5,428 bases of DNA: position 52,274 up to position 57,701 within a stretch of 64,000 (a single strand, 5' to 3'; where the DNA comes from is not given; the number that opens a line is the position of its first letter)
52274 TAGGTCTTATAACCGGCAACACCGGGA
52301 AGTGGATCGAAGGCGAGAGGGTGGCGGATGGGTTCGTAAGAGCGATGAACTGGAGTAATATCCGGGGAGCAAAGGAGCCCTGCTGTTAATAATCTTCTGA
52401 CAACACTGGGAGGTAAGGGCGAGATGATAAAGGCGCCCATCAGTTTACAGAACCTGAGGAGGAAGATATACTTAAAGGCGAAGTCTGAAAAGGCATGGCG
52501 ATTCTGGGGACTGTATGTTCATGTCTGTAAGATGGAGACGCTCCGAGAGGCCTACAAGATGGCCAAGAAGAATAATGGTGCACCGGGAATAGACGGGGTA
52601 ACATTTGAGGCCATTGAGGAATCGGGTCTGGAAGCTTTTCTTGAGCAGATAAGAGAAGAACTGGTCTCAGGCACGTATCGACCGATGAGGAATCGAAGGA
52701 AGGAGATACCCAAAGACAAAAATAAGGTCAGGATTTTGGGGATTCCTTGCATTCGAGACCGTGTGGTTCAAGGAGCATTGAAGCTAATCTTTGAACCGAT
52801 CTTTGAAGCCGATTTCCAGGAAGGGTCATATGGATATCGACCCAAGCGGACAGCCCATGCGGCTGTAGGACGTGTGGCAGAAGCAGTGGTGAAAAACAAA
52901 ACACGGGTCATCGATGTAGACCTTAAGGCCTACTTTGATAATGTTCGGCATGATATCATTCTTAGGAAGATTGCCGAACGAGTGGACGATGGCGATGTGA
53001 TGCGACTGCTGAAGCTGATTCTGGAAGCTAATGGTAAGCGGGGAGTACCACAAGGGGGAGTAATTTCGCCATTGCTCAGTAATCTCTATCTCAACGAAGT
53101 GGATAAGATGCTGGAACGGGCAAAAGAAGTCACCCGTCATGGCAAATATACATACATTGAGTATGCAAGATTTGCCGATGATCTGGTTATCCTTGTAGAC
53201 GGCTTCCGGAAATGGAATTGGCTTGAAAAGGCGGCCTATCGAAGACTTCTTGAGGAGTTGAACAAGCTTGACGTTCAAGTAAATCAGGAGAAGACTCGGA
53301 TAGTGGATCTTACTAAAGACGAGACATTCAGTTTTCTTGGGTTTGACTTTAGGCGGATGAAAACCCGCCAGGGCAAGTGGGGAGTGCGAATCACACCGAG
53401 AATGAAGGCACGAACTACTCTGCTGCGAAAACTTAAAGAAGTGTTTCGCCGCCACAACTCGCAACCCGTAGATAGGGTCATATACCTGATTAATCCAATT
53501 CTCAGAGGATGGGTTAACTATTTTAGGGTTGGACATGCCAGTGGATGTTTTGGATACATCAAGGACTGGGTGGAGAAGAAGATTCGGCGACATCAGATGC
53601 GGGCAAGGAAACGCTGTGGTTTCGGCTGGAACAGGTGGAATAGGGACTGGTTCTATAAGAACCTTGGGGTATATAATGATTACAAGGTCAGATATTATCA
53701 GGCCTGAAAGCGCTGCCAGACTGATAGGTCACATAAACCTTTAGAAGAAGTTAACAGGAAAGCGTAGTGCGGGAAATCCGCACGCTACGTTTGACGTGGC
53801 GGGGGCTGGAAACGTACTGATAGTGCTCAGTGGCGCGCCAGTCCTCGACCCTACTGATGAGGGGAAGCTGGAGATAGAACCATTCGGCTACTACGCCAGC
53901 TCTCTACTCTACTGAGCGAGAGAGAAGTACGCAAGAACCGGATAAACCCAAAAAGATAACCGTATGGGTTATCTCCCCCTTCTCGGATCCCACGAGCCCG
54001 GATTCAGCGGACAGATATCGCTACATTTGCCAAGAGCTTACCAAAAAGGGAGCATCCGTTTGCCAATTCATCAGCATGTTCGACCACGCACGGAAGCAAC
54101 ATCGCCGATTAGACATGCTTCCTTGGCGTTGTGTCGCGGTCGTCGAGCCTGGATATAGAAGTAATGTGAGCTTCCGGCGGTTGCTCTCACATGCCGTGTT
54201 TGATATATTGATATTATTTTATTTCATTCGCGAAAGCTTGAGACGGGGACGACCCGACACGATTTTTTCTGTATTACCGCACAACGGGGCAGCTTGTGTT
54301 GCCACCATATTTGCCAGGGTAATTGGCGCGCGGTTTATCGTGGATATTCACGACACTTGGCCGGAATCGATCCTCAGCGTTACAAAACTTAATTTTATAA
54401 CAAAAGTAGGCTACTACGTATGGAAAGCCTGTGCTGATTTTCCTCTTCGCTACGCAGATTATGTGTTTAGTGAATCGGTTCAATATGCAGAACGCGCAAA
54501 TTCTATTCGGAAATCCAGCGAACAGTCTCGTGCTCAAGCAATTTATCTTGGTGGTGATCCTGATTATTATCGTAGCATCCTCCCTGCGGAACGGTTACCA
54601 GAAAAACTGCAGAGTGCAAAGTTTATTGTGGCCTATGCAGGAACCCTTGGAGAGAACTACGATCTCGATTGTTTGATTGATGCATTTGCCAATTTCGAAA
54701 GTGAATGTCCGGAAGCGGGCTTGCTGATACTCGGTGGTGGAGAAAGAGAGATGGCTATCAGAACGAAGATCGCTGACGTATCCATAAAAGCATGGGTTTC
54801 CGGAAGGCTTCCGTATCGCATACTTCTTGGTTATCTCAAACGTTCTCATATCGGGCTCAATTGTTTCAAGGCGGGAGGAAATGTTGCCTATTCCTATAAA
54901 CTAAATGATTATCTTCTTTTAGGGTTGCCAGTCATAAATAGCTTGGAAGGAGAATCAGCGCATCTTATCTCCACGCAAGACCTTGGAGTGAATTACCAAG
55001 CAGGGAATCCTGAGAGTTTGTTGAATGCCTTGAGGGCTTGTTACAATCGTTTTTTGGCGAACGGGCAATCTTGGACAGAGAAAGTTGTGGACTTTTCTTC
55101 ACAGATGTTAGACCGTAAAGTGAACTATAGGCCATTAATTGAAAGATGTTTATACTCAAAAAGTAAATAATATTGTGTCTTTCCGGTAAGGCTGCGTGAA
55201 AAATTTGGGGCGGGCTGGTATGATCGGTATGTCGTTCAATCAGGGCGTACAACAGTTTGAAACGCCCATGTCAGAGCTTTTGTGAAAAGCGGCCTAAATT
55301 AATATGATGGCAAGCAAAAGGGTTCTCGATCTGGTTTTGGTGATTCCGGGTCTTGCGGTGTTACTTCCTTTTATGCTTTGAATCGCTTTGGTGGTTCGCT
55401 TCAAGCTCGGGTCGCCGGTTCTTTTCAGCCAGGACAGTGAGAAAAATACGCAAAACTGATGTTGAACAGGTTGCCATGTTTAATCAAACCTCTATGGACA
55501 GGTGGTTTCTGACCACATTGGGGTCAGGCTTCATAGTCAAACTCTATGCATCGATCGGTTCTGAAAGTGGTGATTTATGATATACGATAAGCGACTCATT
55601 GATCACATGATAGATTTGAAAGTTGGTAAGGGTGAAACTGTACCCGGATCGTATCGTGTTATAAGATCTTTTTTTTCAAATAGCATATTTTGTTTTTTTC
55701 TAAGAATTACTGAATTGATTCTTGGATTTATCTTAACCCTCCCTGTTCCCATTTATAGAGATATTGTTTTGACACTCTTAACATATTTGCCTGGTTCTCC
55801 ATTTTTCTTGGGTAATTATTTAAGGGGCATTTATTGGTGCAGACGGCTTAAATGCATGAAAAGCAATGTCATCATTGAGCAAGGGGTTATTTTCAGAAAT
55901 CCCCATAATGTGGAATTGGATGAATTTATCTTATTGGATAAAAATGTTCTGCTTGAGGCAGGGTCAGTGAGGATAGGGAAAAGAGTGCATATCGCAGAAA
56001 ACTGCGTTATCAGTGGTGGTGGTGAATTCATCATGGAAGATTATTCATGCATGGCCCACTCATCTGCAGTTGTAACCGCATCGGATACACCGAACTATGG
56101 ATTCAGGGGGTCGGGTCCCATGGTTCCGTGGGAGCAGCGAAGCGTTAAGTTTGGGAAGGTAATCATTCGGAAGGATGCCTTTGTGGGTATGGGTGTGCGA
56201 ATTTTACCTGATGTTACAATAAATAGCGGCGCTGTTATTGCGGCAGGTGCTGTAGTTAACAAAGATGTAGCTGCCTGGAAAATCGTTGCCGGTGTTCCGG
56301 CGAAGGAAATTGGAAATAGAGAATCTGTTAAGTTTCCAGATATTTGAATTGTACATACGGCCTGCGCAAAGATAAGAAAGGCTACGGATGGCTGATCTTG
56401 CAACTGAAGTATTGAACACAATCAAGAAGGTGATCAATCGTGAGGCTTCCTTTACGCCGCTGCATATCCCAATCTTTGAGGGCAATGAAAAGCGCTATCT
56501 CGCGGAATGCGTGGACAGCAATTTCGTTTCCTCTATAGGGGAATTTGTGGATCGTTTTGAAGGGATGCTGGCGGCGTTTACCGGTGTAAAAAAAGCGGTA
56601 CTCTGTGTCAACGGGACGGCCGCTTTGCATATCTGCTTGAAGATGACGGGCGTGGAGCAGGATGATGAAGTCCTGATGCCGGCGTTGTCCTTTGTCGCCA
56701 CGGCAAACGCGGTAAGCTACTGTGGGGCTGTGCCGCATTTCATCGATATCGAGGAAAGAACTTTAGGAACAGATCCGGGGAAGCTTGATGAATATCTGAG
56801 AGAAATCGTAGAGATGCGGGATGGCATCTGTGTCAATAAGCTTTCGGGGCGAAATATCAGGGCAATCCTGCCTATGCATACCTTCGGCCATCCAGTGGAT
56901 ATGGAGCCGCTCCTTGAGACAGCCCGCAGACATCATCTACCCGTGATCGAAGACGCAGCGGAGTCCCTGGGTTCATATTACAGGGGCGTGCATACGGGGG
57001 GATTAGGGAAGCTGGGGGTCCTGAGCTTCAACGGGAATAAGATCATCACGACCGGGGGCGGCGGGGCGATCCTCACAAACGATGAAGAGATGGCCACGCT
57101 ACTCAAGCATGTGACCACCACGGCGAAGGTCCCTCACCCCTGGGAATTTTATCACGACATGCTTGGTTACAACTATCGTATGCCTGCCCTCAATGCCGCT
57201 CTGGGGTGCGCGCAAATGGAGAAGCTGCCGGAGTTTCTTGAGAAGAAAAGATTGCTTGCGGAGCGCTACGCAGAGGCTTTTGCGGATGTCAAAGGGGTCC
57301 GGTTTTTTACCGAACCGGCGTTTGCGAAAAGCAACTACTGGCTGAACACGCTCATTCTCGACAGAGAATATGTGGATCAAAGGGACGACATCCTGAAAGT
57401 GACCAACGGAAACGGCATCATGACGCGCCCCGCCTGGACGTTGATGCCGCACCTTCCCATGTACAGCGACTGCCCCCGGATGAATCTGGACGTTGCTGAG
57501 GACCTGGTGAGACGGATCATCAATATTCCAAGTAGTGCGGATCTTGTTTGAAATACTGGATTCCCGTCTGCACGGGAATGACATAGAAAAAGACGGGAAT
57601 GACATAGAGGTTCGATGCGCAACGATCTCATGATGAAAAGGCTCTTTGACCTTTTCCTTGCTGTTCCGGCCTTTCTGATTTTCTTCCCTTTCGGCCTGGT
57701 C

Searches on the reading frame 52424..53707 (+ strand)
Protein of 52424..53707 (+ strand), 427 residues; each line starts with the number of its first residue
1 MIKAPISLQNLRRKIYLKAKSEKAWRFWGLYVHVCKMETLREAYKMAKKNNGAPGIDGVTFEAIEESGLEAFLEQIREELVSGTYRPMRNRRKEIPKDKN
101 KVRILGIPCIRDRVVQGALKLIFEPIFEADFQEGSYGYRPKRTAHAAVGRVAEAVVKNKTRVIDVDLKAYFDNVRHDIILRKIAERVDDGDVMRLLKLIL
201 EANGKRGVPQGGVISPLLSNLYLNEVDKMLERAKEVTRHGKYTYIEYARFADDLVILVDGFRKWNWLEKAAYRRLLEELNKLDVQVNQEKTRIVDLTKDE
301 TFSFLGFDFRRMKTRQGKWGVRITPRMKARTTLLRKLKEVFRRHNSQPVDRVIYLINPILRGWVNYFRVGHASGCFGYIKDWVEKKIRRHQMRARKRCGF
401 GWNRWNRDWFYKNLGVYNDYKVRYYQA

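Call 27: search_protein_families(library=pfam, proteins=[window:52424-53707:+])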
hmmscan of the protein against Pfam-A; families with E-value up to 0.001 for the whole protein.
window:52424-53707:+ (427 aa): 2 families
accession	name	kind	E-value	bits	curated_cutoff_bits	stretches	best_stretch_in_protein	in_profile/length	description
PF00078.32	RVT_1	-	2.6e-31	109.4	29.6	1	95-308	1-204/205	Reverse transcriptase (RNA-dependent DNA polymerase)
PF08388.16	GIIM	-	1.4e-17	63.9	23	1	332-405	3-77/80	Group II intron, maturase-specific domain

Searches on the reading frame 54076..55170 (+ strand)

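Call 27: search_protein_families(library=pfam, proteins=[window:54076-55170:+])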
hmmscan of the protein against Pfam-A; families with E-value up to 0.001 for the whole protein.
window:54076-55170:+ (364 aa): 3 families
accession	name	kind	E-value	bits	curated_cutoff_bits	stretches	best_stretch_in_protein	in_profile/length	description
PF13692.12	Glyco_trans_1_4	-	9.1e-06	26.4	27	1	183-323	2-140/142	Glycosyl transferases group 1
PF00534.26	Glycos_transf_1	-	0.00053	20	26.4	0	177-319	10-152/172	Glycosyl transferases group 1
PF13579.12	Glyco_trans_4_4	-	0.00054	20.8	29.7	1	44-140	63-141/158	Glycosyl transferase 4-like domain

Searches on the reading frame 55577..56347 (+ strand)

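Call 27: search_protein_families(library=pfam, proteins=[window:55577-56347:+])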
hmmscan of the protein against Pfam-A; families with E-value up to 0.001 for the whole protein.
window:55577-56347:+ (256 aa): 2 families
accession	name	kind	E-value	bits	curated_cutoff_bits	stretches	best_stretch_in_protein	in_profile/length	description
PF00132.30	Hexapep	-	6.9e-12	45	27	1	195-229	2-36/36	Bacterial transferase hexapeptide (six repeats)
PF25084.1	LbH_EIF2B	-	0.00019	21.8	54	0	199-231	71-103/105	EIF2B subunit epsilon LbH domain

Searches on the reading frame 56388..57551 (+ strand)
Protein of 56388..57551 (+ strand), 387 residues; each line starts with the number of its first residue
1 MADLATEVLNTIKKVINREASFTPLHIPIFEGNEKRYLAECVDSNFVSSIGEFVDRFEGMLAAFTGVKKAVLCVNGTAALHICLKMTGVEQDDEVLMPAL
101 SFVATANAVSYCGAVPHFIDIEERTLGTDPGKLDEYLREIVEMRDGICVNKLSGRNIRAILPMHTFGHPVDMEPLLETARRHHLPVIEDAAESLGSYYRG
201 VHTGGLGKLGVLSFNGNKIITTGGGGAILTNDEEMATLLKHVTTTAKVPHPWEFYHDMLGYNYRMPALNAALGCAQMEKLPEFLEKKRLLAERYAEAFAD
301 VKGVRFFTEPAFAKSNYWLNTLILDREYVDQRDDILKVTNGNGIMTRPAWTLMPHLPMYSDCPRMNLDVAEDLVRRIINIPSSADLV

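Call 27: search_protein_families(library=pfam, proteins=[window:56388-57551:+])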
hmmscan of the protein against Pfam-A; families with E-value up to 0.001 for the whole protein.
window:56388-57551:+ (387 aa): 2 families
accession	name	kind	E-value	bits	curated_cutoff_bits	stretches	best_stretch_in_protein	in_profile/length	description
PF01041.23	DegT_DnrJ_EryC1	-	7.2e-88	295.6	19.8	1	32-386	5-347/360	DegT/DnrJ/EryC1/StrS aminotransferase family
PF00155.27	Aminotran_1_2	-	5.5e-05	22.9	19.7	1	56-149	46-152/361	Aminotransferase class I and II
